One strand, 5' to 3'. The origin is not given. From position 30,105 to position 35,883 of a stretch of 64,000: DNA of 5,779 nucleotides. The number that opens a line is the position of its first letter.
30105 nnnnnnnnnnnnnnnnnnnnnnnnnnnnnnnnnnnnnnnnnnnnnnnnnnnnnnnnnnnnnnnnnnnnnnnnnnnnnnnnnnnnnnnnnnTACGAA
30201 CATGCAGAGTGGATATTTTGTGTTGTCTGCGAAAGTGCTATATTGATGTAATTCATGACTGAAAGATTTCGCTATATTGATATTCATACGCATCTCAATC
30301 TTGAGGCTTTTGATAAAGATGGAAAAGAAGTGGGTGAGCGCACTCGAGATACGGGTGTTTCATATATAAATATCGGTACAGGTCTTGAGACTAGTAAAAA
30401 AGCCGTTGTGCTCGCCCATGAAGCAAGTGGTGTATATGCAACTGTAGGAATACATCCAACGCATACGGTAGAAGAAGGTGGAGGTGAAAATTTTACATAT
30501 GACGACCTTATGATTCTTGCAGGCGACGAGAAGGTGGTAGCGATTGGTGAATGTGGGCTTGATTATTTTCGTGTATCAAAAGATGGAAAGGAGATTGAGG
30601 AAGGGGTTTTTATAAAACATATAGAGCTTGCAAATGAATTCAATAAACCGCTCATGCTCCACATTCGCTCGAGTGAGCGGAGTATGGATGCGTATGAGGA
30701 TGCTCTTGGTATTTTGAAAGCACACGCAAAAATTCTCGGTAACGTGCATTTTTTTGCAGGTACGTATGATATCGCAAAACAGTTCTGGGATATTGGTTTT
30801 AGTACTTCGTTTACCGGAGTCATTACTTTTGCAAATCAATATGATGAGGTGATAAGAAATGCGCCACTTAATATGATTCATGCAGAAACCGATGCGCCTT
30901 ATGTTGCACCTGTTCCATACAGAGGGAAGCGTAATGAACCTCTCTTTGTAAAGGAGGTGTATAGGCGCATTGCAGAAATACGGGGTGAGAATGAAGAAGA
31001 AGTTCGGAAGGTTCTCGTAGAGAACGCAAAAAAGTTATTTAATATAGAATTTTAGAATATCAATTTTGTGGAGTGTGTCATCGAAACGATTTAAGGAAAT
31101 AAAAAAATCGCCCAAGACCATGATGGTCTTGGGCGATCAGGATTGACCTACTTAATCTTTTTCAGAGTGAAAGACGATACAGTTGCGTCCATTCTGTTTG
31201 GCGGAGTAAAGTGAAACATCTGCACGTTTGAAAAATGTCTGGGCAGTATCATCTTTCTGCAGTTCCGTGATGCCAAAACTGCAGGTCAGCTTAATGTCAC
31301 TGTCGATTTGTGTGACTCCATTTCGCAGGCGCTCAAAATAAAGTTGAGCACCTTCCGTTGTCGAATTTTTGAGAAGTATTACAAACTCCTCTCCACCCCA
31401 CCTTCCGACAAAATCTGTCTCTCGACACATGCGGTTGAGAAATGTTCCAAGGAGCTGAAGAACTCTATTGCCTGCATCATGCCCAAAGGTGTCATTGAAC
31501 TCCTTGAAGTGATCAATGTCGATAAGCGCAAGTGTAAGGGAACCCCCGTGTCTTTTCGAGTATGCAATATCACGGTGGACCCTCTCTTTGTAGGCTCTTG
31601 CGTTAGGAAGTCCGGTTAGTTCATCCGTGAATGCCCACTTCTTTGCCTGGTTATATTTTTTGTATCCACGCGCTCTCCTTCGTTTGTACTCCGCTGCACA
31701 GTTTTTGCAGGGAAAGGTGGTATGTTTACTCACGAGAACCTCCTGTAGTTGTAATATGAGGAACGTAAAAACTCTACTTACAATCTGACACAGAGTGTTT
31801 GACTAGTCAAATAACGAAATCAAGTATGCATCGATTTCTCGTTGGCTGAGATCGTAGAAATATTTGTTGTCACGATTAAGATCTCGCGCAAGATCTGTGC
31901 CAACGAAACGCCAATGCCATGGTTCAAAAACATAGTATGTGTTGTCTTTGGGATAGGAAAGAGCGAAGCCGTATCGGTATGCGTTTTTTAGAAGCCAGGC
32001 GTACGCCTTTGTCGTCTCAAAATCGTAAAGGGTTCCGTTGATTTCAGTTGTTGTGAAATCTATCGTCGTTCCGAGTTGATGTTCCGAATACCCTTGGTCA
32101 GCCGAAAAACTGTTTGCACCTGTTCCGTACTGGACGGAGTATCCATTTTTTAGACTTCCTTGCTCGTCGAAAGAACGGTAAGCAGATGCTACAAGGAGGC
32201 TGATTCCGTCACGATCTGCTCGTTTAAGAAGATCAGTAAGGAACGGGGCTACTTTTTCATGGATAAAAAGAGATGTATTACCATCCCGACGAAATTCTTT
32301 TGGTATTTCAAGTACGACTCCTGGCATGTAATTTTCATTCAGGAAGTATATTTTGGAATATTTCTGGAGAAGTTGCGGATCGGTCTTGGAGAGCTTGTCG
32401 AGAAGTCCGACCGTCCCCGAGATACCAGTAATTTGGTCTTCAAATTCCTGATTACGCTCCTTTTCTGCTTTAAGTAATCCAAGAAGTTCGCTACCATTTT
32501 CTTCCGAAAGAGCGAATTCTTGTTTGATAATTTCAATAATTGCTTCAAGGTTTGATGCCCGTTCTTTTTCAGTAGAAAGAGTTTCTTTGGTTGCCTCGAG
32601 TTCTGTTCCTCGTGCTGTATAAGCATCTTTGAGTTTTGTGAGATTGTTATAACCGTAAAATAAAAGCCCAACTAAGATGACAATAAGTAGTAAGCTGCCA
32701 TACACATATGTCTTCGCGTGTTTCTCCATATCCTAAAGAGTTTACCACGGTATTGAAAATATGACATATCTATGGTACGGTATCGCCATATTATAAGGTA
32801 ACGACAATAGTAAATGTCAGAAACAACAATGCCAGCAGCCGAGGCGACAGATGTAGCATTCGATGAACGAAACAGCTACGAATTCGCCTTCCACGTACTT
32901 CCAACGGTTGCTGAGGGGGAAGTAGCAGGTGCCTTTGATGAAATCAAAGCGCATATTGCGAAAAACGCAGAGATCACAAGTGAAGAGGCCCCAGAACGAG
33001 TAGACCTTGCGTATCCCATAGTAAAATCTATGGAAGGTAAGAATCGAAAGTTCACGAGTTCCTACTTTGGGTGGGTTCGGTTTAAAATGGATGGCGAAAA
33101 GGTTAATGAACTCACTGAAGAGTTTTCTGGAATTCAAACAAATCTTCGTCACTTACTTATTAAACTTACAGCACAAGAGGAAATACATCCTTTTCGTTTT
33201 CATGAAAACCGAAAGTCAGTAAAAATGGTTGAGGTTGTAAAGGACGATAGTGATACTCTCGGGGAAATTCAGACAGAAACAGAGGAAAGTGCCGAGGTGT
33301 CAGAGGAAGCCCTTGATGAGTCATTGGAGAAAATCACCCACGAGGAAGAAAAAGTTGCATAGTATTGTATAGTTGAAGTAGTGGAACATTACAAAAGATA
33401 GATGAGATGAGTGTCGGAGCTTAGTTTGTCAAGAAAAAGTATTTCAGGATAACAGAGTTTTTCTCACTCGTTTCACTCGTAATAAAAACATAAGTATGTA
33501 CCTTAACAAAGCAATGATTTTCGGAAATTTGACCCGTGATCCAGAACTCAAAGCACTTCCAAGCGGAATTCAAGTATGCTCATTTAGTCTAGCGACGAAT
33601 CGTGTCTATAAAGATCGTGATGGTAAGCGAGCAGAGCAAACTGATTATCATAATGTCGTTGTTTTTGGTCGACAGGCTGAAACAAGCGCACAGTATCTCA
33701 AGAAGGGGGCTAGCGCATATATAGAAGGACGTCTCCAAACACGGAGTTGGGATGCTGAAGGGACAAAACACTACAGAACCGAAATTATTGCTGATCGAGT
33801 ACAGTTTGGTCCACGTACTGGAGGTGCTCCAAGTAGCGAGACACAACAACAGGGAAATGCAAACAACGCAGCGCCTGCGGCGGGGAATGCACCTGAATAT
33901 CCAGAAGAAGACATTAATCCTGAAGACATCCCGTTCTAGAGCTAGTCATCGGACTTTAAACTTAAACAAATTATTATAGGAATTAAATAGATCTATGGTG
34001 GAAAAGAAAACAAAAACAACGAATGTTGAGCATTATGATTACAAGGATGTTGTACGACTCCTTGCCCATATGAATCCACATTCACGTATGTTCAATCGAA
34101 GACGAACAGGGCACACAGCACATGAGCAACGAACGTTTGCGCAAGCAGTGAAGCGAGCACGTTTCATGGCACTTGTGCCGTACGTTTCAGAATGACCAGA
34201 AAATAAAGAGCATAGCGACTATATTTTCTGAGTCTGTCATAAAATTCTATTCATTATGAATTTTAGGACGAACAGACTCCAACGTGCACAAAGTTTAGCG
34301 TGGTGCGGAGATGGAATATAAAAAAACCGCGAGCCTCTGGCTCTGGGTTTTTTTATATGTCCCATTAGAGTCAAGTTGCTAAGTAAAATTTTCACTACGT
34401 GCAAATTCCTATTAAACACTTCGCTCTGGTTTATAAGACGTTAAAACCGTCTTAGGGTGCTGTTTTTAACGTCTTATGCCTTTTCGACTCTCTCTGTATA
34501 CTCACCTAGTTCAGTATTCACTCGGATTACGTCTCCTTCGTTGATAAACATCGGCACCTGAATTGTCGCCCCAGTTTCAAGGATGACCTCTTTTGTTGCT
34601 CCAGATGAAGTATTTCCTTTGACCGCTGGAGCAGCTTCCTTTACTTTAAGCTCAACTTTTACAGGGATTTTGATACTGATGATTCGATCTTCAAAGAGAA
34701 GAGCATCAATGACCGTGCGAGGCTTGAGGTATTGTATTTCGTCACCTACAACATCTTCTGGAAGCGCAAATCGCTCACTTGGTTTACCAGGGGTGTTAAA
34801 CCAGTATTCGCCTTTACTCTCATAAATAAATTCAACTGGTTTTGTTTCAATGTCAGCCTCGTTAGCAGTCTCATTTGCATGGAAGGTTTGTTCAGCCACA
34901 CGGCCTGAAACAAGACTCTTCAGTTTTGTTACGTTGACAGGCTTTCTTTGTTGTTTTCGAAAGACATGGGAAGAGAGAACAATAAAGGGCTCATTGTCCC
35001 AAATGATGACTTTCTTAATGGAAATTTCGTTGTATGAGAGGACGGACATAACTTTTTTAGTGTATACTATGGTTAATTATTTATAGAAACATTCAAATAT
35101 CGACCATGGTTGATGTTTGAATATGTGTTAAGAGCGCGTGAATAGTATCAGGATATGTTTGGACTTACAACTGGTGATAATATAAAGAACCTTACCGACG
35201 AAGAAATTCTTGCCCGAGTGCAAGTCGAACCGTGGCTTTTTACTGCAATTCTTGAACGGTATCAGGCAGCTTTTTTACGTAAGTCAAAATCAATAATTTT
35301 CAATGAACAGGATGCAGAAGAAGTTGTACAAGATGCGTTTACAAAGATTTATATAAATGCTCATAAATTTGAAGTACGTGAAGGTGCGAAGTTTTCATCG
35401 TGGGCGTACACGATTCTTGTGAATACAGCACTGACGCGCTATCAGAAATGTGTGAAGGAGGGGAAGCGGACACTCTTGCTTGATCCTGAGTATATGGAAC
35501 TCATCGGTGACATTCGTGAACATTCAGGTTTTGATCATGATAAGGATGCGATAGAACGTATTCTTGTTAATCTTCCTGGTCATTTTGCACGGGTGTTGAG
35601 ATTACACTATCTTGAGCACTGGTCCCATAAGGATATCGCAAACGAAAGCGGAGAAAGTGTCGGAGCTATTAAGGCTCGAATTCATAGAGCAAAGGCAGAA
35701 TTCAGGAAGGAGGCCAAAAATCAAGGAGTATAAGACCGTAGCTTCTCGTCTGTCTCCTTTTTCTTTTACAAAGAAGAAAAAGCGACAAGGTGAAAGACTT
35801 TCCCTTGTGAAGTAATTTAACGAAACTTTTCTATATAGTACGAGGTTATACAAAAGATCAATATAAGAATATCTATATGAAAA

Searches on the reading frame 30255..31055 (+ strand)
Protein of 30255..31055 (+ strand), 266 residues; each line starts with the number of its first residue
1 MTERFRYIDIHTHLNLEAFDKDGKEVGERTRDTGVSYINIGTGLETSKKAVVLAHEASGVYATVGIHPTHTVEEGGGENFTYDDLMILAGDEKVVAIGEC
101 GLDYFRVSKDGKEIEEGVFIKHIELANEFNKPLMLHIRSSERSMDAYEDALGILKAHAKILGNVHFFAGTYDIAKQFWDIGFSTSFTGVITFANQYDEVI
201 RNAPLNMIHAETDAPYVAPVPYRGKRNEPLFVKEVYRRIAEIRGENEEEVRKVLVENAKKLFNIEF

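Call 58: search_protein_families(library=pfam, proteins=[window:30255-31055:+], max_evalue=0.001)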
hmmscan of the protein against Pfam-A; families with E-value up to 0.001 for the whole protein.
window:30255-31055:+ (266 aa): 1 family
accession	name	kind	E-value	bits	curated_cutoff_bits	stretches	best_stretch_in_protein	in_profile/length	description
PF01026.27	TatD_DNase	-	5e-69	232.9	27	1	8-263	1-253/253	TatD related DNase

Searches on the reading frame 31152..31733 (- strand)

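Call 58: search_protein_families(library=pfam, proteins=[window:31152-31733:-], max_evalue=0.001)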
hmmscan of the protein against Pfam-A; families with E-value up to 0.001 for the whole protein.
window:31152-31733:- (193 aa): 1 family
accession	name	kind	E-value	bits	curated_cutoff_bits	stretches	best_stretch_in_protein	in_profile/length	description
PF00990.26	GGDEF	-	1.8e-40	138.8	23.8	1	34-184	1-160/161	Diguanylate cyclase, GGDEF domain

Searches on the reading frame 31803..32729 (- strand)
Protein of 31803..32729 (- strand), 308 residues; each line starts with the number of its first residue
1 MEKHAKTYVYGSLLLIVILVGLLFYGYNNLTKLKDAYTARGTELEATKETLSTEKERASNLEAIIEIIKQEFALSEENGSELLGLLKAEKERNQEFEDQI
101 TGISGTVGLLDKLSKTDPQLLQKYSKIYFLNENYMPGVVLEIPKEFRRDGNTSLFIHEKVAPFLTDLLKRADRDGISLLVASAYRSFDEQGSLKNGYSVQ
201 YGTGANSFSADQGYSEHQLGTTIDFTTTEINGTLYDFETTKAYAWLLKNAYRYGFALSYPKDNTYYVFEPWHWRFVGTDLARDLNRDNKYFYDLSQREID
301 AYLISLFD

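Call 58: search_protein_families(library=pfam, proteins=[window:31803-32729:-], max_evalue=0.001)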
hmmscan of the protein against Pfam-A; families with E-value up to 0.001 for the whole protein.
window:31803-32729:- (308 aa): 1 family
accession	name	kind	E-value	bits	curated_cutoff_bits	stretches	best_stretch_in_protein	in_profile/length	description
PF02557.22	VanY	-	2.7e-31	108.5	25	1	156-277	4-131/132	D-alanyl-D-alanine carboxypeptidase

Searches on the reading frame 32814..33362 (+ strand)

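Call 58: search_protein_families(library=pfam, proteins=[window:32814-33362:+], max_evalue=0.001)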
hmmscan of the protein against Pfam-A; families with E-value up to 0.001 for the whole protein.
window:32814-33362:+ (182 aa): 1 family
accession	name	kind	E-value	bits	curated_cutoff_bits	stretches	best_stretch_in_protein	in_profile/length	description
PF01250.22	Ribosomal_S6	-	2e-09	38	27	1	22-117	2-90/90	Ribosomal protein S6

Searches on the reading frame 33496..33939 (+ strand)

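Call 58: search_protein_families(library=pfam, proteins=[window:33496-33939:+], max_evalue=0.001)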
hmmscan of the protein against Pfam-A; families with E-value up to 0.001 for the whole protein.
window:33496-33939:+ (147 aa): 1 family
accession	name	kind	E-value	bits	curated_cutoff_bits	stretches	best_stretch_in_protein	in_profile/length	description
PF00436.31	SSB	-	2.1e-37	127.7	26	1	3-104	1-103/104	Single-strand binding protein family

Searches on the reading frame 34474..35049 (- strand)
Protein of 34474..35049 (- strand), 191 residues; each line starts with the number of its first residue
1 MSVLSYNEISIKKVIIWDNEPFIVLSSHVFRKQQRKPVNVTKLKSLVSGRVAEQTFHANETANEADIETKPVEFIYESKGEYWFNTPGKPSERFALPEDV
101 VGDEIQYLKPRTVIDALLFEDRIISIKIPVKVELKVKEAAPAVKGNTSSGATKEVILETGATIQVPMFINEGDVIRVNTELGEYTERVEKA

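Call 58: search_protein_families(library=pfam, proteins=[window:34474-35049:-], max_evalue=0.001)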
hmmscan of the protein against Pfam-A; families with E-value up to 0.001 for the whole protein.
window:34474-35049:- (191 aa): 3 families
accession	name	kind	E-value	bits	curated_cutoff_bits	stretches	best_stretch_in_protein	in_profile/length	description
PF09285.17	Elong-fact-P_C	-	2.3e-25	88.5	25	1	132-187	1-56/56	Elongation factor P, C-terminal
PF08207.18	EFP_N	-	6.7e-07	29.7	23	1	7-61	3-57/58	Elongation factor P (EF-P) KOW-like domain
PF01132.26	EFP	-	1.2e-05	25.6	27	1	92-124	22-54/54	Elongation factor P (EF-P) OB domain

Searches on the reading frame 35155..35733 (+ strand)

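Call 58: search_protein_families(library=pfam, proteins=[window:35155-35733:+], max_evalue=0.001)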
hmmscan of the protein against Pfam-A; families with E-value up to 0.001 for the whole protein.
window:35155-35733:+ (192 aa): 3 families
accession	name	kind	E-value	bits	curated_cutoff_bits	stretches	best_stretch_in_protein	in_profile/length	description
PF04542.20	Sigma70_r2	-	2.6e-12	46.8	24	1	34-98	3-67/71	Sigma-70 region 2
PF08281.18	Sigma70_r4_2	-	1.9e-10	40.7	25.7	1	131-181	2-52/54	Sigma-70, region 4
PF04545.22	Sigma70_r4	-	4.3e-06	26.6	24.1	1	137-179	2-44/50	Sigma-70, region 4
